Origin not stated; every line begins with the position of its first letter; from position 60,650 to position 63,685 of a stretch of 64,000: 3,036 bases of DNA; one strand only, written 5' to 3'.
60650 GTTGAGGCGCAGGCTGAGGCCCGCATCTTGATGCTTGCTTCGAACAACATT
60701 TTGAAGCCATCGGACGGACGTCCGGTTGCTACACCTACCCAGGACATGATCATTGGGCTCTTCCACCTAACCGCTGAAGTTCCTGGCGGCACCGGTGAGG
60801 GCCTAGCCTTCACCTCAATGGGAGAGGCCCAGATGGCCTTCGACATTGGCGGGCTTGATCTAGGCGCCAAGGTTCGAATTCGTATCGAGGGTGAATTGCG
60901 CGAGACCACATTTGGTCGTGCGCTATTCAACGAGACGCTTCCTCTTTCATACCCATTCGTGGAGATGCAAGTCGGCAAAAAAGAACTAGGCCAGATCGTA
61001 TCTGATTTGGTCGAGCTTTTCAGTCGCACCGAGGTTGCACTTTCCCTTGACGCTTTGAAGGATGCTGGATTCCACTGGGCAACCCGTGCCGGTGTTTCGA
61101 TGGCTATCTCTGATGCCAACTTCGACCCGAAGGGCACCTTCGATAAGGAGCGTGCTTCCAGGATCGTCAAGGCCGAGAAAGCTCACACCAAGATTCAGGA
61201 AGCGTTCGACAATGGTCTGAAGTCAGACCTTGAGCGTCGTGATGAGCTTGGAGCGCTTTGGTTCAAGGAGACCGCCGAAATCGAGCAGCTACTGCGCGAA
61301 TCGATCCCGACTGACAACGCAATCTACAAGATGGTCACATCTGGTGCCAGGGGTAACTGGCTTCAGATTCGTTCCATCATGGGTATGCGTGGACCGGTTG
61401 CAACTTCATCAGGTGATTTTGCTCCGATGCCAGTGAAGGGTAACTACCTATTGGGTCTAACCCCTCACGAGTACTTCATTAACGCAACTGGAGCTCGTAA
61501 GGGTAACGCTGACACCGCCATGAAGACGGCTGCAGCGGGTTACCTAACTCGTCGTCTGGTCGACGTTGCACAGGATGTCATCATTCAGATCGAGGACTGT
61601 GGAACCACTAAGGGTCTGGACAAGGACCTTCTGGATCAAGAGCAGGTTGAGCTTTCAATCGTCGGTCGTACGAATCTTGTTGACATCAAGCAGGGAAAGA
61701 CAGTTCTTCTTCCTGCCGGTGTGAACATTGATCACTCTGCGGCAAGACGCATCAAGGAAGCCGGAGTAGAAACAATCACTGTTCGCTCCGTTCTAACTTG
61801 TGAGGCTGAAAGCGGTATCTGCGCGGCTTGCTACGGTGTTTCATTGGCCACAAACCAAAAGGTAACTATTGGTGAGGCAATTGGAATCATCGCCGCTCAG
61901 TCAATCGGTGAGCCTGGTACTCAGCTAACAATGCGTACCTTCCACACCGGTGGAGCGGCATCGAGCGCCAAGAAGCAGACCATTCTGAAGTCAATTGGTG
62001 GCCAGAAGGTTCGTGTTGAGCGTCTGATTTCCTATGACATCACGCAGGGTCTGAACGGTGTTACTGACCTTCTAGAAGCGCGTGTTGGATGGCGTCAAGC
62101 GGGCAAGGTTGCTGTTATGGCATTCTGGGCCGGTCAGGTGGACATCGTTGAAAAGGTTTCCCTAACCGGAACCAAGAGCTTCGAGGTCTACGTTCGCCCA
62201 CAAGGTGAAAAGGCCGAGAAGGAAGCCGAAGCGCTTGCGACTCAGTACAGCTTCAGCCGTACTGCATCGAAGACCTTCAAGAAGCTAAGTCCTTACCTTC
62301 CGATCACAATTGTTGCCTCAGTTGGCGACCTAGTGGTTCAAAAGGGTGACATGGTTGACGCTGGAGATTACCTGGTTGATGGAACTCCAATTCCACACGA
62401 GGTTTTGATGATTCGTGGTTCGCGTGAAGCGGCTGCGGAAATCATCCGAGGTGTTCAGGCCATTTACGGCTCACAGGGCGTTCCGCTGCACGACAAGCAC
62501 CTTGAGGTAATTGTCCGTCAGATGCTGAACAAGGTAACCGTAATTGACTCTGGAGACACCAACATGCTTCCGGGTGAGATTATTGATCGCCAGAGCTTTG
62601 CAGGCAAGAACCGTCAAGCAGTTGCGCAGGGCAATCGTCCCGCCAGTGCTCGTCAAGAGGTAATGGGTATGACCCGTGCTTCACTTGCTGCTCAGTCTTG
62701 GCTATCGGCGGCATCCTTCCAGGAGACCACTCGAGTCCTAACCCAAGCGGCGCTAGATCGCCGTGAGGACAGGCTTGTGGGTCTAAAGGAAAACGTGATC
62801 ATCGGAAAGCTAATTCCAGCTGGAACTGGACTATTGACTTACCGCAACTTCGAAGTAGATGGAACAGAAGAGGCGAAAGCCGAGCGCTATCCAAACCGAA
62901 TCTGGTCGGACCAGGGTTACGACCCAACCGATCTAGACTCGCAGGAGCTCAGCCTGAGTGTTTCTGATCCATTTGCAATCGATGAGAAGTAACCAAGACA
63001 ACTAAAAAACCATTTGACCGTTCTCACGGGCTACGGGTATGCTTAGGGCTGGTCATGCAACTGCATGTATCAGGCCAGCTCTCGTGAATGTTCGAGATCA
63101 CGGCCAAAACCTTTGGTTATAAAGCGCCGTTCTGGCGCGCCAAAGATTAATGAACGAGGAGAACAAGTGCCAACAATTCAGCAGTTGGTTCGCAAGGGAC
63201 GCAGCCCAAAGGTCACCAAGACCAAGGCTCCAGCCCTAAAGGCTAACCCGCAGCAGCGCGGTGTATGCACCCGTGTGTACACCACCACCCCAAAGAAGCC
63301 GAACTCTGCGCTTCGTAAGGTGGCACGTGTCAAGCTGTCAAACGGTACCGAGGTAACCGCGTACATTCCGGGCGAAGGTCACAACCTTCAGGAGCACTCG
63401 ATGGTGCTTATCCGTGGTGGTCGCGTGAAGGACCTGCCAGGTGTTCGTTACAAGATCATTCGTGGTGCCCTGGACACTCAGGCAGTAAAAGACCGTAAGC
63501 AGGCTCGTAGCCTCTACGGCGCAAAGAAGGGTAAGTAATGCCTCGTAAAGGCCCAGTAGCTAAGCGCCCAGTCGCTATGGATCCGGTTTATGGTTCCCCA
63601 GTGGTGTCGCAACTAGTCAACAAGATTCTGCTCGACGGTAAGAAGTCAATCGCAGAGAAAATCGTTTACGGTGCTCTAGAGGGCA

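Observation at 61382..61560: Remodelled F-loop and bridge helix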

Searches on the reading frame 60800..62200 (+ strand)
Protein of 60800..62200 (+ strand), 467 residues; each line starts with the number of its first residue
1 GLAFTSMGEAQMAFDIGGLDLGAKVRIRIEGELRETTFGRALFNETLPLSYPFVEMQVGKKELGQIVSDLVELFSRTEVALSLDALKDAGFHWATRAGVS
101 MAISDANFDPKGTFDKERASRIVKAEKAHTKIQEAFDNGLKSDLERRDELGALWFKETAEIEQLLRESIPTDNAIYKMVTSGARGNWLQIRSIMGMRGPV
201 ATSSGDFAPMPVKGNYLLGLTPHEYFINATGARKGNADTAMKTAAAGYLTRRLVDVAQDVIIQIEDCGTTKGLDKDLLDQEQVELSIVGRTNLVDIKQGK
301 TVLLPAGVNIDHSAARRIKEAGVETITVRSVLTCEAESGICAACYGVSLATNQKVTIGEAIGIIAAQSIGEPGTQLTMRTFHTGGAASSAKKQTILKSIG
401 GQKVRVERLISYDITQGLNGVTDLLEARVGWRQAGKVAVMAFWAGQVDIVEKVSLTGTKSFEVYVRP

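Call 7: find_related_loci(query=window:60800-62200:+, collection=genome_contigs, flank=3000)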
Query window:60800-62200:+ (467 aa) in genome_contigs; peptide patterns used: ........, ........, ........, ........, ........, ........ (x = any residue, [..] = any of these).
142 stretches matched a pattern; 85 encode a relative of the query (tblastn E <= 1e-3); the best 80 are kept; 74 distinct loci.
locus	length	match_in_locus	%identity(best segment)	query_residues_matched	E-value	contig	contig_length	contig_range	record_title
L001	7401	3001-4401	100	1-467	0e+0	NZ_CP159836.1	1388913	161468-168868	Aquiluna sp. Uisw_065 chromosome, complete genome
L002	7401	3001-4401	100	1-467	0e+0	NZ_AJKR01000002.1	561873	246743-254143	Candidatus Aquiluna sp. IMCC13023 C2_IMCC13023, whole genome shotgun sequence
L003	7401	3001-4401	99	1-467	0e+0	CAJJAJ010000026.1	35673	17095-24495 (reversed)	MAG: uncultured Candidatus Aquiluna sp. isolate FRAM18_bin001 genome assembly, contig: FRAM17_bin001-26, whole genome sh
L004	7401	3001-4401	100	1-467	0e+0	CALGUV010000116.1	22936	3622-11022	MAG TPA_asm: uncultured Microbacteriaceae bacterium isolate ERR2206766_bin.66_CONCOCT_v1.1_MAG genome assembly, contig:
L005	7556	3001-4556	99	1-467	0e+0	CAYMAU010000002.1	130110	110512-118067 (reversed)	MAG TPA_asm: uncultured Aquiluna sp. isolate binchicken_co47_184 genome assembly, contig: NODE_64_length_130110_cov_11.6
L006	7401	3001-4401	92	1-467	0e+0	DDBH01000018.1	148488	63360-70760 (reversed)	MAG TPA_asm: Micrococcales bacterium UBA2037 UBA2037_contig_1696, whole genome shotgun sequence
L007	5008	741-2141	90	1-467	0e+0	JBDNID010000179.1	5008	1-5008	MAG: Aquiluna sp. isolate concoct.54.WLB k141_952010, whole genome shotgun sequence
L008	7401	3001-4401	89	1-467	0e+0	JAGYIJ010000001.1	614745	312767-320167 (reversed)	MAG: Aquiluna sp. isolate M30B12 contig_1245, whole genome shotgun sequence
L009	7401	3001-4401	90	1-467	0e+0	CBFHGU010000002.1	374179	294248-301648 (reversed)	MAG: uncultured Aquiluna sp. isolate AGTU_42_bin_22_indper genome assembly, contig: AGTU_42_bin_22_indper_c2, whole geno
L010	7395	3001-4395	90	3-467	0e+0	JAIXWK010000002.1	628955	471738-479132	MAG: Microbacteriaceae bacterium isolate D4_MAG_00015 pond_D4_MAG_00015_000000000001, whole genome shotgun sequence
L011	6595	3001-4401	89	1-467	0e+0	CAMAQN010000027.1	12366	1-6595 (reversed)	MAG: Auritidibacter sp. Marseille-P8566 isolate AE-24oct19-104 genome assembly, contig: AE-24oct19-C8884, whole genome s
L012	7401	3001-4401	87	1-467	0e+0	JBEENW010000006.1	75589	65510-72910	MAG: Actinomycetota bacterium isolate deadrun_2019_sw_WHONDRS-S19S_0006_A_bin.19 scaffold_000047, whole genome shotgun s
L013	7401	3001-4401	89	1-467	0e+0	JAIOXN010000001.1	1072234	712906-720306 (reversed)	MAG: Aquiluna sp. isolate Tobar13m-G3 Tobar13m-C1, whole genome shotgun sequence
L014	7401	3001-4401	87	1-467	0e+0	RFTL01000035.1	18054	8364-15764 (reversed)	MAG: Actinomycetota bacterium isolate WB4_1_1172 contig_100_34, whole genome shotgun sequence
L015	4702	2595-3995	87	1-467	0e+0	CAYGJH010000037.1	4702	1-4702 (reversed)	MAG TPA_asm: uncultured Aquiluna sp. isolate ERP116193_co1_216 genome assembly, contig: NODE_41749_length_4702_cov_19.58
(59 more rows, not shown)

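Call 9: search_solved_structures(query=window:60800-62200:+, show_alignments=3, max_evalue=1e-20)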
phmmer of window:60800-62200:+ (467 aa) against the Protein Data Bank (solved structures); distinct sequences matched with E-value up to 1e-20: 76 (the best 60 are shown).
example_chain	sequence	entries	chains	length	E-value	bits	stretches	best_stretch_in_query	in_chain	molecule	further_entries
8k60_D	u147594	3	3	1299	1.3e-102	347.3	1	35-390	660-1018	DNA-directed RNA polymerase subunit beta'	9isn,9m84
7vpd_D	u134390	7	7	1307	1.3e-102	347.2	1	35-390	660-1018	DNA-directed RNA polymerase subunit beta'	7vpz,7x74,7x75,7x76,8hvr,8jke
8dy7_D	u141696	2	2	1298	4.3e-101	342.2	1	35-390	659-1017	DNA-directed RNA polymerase subunit beta'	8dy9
5vi5_D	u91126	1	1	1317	1.5e-94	320.7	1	34-390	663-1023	DNA-directed RNA polymerase subunit beta'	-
5tw1_D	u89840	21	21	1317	1.9e-94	320.3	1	34-390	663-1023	DNA-directed RNA polymerase subunit beta'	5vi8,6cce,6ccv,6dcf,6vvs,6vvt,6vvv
6eyd_D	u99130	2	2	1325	1.9e-94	320.3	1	34-390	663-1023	DNA-directed RNA polymerase subunit beta'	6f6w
5uh5_D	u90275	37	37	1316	2.4e-93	316.7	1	33-388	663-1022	DNA-directed RNA polymerase subunit beta'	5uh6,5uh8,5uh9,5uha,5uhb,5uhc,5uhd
5zx2_D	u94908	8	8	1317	2.4e-93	316.7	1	33-388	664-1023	DNA-directed RNA polymerase subunit beta'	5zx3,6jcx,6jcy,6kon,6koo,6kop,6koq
10mi_D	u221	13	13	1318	2.4e-93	316.7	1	33-388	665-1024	DNA-directed RNA polymerase subunit beta'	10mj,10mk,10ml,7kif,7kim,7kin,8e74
7q4u_D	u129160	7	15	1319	2.4e-93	316.7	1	33-388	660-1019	DNA-directed RNA polymerase subunit beta'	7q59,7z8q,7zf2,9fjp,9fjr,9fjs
7pp4_d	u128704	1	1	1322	2.4e-93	316.7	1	33-388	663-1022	DNA-directed RNA polymerase subunit beta'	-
6bzo_D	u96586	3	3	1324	2.4e-93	316.7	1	33-388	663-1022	DNA-directed RNA polymerase subunit beta'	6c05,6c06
6c04_D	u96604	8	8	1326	2.4e-93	316.7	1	33-388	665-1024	DNA-directed RNA polymerase subunit beta'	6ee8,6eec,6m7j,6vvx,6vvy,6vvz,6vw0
9m98_D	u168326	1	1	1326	2.4e-93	316.7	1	33-388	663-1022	DNA-directed RNA polymerase subunit beta'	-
9m9d_D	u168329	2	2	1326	2.4e-93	316.7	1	33-388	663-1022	DNA-directed RNA polymerase subunit beta'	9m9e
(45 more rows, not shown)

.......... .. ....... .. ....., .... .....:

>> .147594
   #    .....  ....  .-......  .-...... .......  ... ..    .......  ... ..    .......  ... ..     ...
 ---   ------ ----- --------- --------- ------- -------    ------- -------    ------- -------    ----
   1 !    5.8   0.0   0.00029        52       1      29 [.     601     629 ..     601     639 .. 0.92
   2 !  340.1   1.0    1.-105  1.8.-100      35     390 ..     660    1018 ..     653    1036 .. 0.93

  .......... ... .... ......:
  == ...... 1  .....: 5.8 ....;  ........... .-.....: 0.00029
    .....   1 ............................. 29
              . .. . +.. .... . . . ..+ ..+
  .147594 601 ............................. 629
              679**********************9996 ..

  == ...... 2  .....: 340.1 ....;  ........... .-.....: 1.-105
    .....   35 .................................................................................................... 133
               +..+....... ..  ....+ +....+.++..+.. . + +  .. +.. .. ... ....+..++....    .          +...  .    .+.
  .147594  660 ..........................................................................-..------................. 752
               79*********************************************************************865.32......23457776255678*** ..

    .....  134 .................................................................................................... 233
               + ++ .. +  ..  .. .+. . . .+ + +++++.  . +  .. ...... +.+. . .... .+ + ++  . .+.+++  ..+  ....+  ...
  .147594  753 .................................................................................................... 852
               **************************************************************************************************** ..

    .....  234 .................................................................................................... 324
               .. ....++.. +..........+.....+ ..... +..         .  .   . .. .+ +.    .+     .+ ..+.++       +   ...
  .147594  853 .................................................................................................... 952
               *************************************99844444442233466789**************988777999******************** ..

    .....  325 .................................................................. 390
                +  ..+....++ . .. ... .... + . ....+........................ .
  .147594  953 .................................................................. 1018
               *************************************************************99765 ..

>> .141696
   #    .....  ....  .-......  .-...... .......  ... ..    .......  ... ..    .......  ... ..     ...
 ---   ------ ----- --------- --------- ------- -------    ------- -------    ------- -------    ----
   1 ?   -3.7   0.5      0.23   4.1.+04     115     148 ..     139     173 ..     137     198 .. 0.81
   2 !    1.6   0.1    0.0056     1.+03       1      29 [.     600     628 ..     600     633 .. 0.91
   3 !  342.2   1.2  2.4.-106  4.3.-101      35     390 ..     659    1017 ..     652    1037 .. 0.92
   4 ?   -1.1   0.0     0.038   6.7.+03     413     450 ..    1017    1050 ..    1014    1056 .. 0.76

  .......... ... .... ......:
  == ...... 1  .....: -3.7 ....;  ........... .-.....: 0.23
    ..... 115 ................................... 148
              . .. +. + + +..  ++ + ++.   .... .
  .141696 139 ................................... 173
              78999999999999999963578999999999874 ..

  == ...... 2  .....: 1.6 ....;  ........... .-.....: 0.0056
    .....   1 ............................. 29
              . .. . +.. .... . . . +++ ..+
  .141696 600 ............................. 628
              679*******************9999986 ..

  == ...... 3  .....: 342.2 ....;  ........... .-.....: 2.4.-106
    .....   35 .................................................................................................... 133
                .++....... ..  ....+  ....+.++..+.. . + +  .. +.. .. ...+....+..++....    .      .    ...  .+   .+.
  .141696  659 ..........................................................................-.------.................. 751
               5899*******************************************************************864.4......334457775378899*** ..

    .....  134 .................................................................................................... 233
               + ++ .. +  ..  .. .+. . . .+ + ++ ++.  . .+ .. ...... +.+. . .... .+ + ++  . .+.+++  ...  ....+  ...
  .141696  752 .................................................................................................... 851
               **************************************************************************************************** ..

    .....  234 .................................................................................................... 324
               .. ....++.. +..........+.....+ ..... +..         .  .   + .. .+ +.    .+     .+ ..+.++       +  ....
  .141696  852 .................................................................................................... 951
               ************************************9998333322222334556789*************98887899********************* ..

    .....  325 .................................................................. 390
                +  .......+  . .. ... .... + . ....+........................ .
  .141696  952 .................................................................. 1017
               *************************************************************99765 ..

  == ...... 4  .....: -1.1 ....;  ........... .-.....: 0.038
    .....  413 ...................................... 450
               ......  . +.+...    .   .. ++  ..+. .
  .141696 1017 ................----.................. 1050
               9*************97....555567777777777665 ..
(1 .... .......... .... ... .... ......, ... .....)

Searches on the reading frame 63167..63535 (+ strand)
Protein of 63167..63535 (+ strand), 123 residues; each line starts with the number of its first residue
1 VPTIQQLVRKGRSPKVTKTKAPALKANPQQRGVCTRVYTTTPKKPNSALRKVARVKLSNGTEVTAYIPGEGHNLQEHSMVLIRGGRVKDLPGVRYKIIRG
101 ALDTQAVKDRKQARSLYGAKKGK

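Call 20: find_homologous_proteins(query=window:63167-63535:+, max_evalue=1e-20)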
Query seq(123 aa) (123 aa): 8000 proteins with E <= 1e-20 among 8000 candidates; the best 120 are listed.
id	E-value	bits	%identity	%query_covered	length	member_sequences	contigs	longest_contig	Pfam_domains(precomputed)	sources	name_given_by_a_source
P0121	1.2e-96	336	82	98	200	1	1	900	PF00164.32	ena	-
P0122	1.3e-95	333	73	91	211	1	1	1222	PF00164.32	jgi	jgi:small subunit ribosomal protein S12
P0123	1.9e-93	326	79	98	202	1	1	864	PF00164.32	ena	-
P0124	1.2e-91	320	76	95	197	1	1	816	PF00164.32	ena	-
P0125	1.1e-74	265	85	100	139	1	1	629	PF00164.32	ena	-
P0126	8.9e-73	259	83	98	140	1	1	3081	PF00164.32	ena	-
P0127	4.3e-70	251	78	100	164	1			PF00164.32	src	-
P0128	5.7e-70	250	71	100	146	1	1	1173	PF00164.32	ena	-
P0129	1.9e-69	249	96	99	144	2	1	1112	PF00164.32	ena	-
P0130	3.9e-69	248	71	100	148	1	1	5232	PF00164.32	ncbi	-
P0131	4.1e-69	248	95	99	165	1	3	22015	PF00164.32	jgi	jgi:small subunit ribosomal protein S12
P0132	4.5e-69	247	95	100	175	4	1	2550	PF00164.32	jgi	jgi:small subunit ribosomal protein S12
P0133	1.1e-68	246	96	98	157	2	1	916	PF00164.32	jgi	jgi:small subunit ribosomal protein S12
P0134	1.4e-68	246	94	100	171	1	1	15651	PF00164.32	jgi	jgi:small subunit ribosomal protein S12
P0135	1.8e-68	245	93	100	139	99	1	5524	PF00164.32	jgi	jgi:small subunit ribosomal protein S12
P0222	4.7e-65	234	89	100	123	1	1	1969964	PF00164.32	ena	-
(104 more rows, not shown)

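Call 21: find_encoding_contigs(protein=P0222, flank=8000, max_places=2)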
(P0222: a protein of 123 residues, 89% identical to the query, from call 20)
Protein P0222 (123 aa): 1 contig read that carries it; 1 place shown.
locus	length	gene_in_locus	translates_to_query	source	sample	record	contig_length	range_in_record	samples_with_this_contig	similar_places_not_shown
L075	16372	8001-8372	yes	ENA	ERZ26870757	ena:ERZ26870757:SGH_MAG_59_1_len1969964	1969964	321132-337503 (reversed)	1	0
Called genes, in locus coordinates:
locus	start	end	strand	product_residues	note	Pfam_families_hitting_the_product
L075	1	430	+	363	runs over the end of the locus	PF01926:MMR_HSR1, PF02421:FeoB_N, PF06071:YchF-GTPase_C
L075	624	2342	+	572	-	PF10592:AIPR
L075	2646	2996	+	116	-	PF05973:Gp49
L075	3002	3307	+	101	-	PF13744:HTH_37 (weak), PF12844:HTH_19, PF13560:HTH_31, PF01381:HTH_3, PF13413:HTH_25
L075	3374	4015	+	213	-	PF13489:Methyltransf_23, PF08241:Methyltransf_11, PF08242:Methyltransf_12 (weak), PF13649:Methyltransf_25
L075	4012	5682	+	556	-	PF13191:AAA_16 (faint), PF13555:AAA_29 (faint), PF00005:ABC_tran, PF02463:SMC_N (faint), PF13238:AAA_18 (faint), PF13304:AAA_21 (faint), PF13401:AAA_22 (faint), PF00005:ABC_tran, +2 more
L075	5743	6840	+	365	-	PF03595:SLAC1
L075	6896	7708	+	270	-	PF07819:PGAP1 (weak), PF00561:Abhydrolase_1, PF00975:Thioesterase, PF12146:Hydrolase_4, PF12697:Abhydrolase_6, PF00756:Esterase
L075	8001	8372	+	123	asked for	PF00164:Ribosom_S12_S23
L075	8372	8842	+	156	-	PF00177:Ribosomal_S7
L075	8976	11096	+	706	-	PF00009:GTP_EFTU, PF03144:GTP_EFTU_D2, PF22042:EF-G_D2, PF14492:EFG_III, PF16658:RF3_C (weak), PF03764:EFG_IV, PF00679:EFG_C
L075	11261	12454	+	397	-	PF00009:GTP_EFTU, PF03144:GTP_EFTU_D2, PF03143:GTP_EFTU_D3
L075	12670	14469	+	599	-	PF13727:CoA_binding_3, PF00106:adh_short (weak), PF01073:3Beta_HSD, PF01370:Epimerase, PF02719:Polysacc_synt_2, PF04321:RmlD_sub_bind, PF07993:NAD_binding_4 (weak), PF16363:GDP_Man_Dehyd, +2 more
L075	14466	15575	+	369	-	PF00953:Glycos_transf_4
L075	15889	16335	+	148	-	PF22381:Staph_reg_Sar_Rot, PF12802:MarR_2, PF01047:MarR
